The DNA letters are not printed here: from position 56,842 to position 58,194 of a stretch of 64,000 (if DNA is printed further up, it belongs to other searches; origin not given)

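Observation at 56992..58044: Fic-domain protein with catalytic His replaced by Gln (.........)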

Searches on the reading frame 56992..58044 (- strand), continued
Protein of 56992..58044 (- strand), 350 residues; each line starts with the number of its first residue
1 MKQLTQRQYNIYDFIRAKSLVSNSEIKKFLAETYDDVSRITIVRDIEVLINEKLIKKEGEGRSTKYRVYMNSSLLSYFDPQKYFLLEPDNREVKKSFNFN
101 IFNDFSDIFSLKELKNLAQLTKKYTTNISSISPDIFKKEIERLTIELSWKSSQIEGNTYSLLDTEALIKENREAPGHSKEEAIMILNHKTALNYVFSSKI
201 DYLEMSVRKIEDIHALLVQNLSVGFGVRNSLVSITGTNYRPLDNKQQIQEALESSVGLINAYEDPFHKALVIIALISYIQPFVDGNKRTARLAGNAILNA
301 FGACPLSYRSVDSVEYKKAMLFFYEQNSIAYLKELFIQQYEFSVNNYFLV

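Call 43: search_solved_structures(query=A1, max_evalue=1, show_alignments=0)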
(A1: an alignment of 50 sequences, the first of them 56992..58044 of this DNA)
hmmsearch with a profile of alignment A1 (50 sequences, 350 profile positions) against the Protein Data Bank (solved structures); distinct sequences matched with E-value up to 1: 41.
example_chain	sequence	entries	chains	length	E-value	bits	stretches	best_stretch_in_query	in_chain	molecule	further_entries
6i7j_A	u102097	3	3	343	5.4e-14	55.3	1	142-317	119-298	Adenosine monophosphate-protein transferase FICD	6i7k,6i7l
7b7z_A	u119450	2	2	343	7.4e-14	54.8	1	142-317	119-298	Protein adenylyltransferase FICD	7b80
6i7g_A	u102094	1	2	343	1.1e-13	54.3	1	142-317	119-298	Adenosine monophosphate-protein transferase FICD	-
4u04_A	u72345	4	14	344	1.1e-13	54.3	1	142-317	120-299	Adenosine monophosphate-protein transferase FICD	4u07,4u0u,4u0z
6i7h_A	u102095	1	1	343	1.6e-13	53.7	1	142-317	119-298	Adenosine monophosphate-protein transferase FICD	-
6i7i_A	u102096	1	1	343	1.7e-13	53.6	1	142-317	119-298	Adenosine monophosphate-protein transferase FICD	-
6zmd_B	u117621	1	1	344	5.2e-13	52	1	147-318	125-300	Protein adenylyltransferase FICD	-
9yz5_A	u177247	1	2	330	1.3e-12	50.7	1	146-317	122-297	Protein adenylyltransferase FICD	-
4u0s_A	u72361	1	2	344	1.4e-12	50.6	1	146-317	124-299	Adenosine monophosphate-protein transferase FICD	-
5jj6_A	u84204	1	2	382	7.7e-12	48.2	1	123-306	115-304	Adenosine monophosphate-protein transferase FICD homolog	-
5jj7_A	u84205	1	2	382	1.1e-10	44.4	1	124-306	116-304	Adenosine monophosphate-protein transferase FICD homolog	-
3cuc_A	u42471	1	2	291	2.5e-06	30.1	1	271-316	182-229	Protein of unknown function with a Fic domain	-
7xux_A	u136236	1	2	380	2.3e-05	26.9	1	148-301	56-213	Fido domain-containing protein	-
4x2e_A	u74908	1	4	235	0.011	18.1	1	146-296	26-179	Fic family protein putative filamentation induced by cAMP protein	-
3n3u_A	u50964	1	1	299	0.018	17.4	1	241-300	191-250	Adenosine monophosphate-protein transferase ibpA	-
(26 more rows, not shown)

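Call 44: find_encoding_contigs(protein=P0002, flank=6000, max_places=2)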
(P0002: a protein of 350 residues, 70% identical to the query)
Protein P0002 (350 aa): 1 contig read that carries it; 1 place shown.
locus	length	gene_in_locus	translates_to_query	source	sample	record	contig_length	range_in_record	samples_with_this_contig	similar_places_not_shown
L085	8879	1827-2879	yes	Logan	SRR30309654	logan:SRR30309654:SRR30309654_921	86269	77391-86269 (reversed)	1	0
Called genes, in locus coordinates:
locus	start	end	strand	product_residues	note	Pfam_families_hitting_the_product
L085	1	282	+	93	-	?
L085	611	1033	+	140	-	PF01475:FUR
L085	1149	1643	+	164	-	PF01242:PTPS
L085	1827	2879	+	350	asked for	PF02661:Fic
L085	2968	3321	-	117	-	PF23477:zf_Tbcl_2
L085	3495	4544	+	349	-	PF09587:PGA_cap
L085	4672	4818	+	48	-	-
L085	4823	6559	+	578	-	-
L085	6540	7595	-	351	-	-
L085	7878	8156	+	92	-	PF00076:RRM_1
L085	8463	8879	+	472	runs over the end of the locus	PF04851:ResIII, PF00270:DEAD, PF00271:Helicase_C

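Call 45: find_encoding_contigs(protein=P0009, flank=6000, max_places=2)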
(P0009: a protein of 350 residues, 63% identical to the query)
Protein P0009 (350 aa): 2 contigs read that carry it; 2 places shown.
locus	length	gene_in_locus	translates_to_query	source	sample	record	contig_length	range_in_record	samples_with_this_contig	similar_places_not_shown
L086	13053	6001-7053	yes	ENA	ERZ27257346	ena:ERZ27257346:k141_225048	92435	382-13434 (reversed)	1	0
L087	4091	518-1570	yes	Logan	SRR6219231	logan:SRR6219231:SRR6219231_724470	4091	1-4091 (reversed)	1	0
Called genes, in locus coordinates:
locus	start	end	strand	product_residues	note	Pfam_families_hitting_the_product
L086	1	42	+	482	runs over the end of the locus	PF02934:GatB_N, PF02637:GatB_Yqey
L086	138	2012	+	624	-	PF13475:DUF4116 (weak)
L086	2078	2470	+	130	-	PF00075:RNase_H, PF13456:RVT_3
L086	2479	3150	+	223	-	-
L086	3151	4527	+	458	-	PF01523:PmbA_TldD_1st, PF19290:PmbA_TldD_2nd, PF19289:PmbA_TldD_3rd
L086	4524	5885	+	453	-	PF01523:PmbA_TldD_1st, PF19290:PmbA_TldD_2nd, PF19289:PmbA_TldD_3rd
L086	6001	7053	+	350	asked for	PF02661:Fic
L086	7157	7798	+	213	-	PF07484:Collar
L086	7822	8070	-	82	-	PF12844:HTH_19 (weak), PF01381:HTH_3, PF13443:HTH_26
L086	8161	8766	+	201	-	PF07484:Collar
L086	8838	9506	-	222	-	PF01746:tRNA_m1G_MT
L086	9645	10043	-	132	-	PF01782:RimM (weak), PF05239:PRC (weak), PF24986:PRC_RimM (weak)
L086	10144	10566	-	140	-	PF11068:YlqD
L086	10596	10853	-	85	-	PF13083:KH_KhpA-B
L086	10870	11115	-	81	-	PF00886:Ribosomal_S16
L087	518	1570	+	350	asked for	PF02661:Fic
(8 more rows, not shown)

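Call 55: search_protein_families(library=pfam, alignment_id=A2, max_evalue=0.00001)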
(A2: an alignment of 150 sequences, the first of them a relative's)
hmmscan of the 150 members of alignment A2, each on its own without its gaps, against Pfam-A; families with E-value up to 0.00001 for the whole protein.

A. member 1, L002:4453-4791:+ (113 aa): 1 family
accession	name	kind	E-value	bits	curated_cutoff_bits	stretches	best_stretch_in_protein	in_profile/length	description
PF01609.27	DDE_Tnp_1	-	1.3e-06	28.7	23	1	14-94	32-114/200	Transposase DDE domain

B. families by the number of members that match (of 150 scanned): 144 families (the first 25 are shown)
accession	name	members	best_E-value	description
PF04321.23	RmlD_sub_bind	3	4.6e-86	RmlD substrate binding domain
PF16363.11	GDP_Man_Dehyd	3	9.6e-57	GDP-mannose 4,6 dehydratase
PF01370.27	Epimerase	3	1.8e-56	NAD dependent epimerase/dehydratase family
PF00391.29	PEP-utilizers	3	8.8e-27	PEP-utilising enzyme, mobile domain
PF08241.18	Methyltransf_11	3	1.6e-23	Methyltransferase domain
PF01936.24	NYN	3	2.1e-20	NYN domain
PF13489.12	Methyltransf_23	3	2.4e-20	Methyltransferase domain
PF02661.23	Fic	3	4.5e-19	Fic/DOC family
PF13439.12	Glyco_transf_4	3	6.5e-19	Glycosyltransferase Family 4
PF02719.21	Polysacc_synt_2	3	2.4e-17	Polysaccharide biosynthesis protein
PF07993.18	NAD_binding_4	3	4.8e-13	Male sterility protein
PF00534.26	Glycos_transf_1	2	8.5e-46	Glycosyl transferases group 1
PF00005.33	ABC_tran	2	2.2e-39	ABC transporter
PF01145.31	Band_7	2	2.1e-38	SPFH domain / Band 7 family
PF01558.24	POR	2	1.3e-35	Pyruvate ferredoxin/flavodoxin oxidoreductase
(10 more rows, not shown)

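Call 56: search_protein_families(library=padloc, alignment_id=A2, max_evalue=0.00001)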
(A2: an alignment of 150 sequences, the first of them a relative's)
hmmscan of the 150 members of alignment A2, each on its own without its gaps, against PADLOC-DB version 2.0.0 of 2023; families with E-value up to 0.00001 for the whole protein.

A. member 1, L002:4453-4791:+ (113 aa): 0 families

B. families by the number of members that match (of 150 scanned): 207 families (the first 25 are shown)
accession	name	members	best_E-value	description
PDLC04140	mad8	3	2.2e-14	mads_8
PDLC03963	SoFic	2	3.3e-49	-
PDLC04836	PDC-S04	2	9.2e-36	-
PDLC04840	PDC-S04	2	1.5e-29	-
PDLC04135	mad3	2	4.8e-29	mads_3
PDLC04837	PDC-S04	2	2.6e-27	-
PDLC05053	PDC-S62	2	1.4e-16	-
PDLC04134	mad2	2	2e-16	mads_2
PDLC04966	PDC-S24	2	3.4e-15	-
PDLC04839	PDC-S04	2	5.4e-15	-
PDLC02980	AriA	2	3.4e-13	-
PDLC02914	ATPase-Toprim_I-B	2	9.5e-10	-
PDLC01154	NYN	2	1.9e-09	"LabA-like protein, NYN family nuclease"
PDLC02926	HTH_VI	2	5.3e-09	-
PDLC04838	PDC-S04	2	1.8e-08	-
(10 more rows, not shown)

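Call 63: search_dna_similar(query=window:56992-58044:-, collection=phages, mode=protein, max_rows=15, max_evalue=1e-10)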
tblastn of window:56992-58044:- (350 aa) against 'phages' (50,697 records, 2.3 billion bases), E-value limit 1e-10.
Records with a match: 3; places in all: 3; records where one place covers at least 80% of the query: 0.
Best place of each record, by identity: <60% 3.
By first word of the organism name: Bacteriophage 2; Streptococcus 1.
By host as written in the record: Helicobacter bizzozeronii 1; - 1; Streptococcus porci DSM_23759 1.
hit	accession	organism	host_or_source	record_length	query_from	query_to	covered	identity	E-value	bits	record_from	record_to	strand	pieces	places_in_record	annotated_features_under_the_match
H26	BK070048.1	Bacteriophage sp.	Helicobacter bizzozeronii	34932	140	345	59%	30.0%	1e-19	96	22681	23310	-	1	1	Huntingtin interacting protein E-like protein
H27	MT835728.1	Bacteriophage sp.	human fecal samples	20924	139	339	57%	30.0%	1e-15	84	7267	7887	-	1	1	record has no annotation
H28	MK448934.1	Streptococcus phage Javan422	Streptococcus porci DSM_23759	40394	139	336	57%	27.8%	4e-11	71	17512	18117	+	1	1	Huntingtin interacting protein E-like protein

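Call 64: find_related_loci(query=A1, collection=viral_contigs, flank=4000)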
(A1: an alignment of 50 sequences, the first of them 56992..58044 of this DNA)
Query A1 (350 aa) in viral_contigs; peptide patterns used: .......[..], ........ (x = any residue, [..] = any of these).
41 stretches matched a pattern; 19 encode a relative of the query (tblastn E <= 1e-3); 19 distinct loci.
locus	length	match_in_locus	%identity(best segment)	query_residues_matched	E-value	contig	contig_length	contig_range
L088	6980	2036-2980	51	37-348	1e-99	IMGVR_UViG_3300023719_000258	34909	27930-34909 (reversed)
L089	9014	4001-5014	46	11-348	6e-96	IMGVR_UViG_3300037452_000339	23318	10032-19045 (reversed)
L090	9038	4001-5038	45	1-348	5e-93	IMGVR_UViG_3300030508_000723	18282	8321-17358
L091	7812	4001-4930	48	41-348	2e-89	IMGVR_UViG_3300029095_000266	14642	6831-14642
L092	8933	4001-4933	49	41-348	4e-89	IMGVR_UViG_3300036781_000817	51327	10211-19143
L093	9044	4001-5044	46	1-348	3e-87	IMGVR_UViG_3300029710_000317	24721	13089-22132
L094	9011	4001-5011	45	11-348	9e-84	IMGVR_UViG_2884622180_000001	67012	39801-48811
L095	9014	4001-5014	48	11-348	9e-87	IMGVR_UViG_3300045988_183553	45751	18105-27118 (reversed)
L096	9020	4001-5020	31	34-350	3e-44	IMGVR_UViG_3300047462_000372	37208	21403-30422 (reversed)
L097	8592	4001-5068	31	20-350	1e-42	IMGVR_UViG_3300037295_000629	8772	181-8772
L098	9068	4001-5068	30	20-350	5e-41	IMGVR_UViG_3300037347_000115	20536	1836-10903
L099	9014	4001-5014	30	38-350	8e-40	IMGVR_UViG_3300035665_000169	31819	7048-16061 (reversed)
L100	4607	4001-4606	40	10-211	1e-39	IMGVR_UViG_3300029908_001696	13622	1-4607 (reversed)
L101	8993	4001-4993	29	37-350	2e-39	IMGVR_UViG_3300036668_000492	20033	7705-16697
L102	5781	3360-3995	35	142-350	1e-34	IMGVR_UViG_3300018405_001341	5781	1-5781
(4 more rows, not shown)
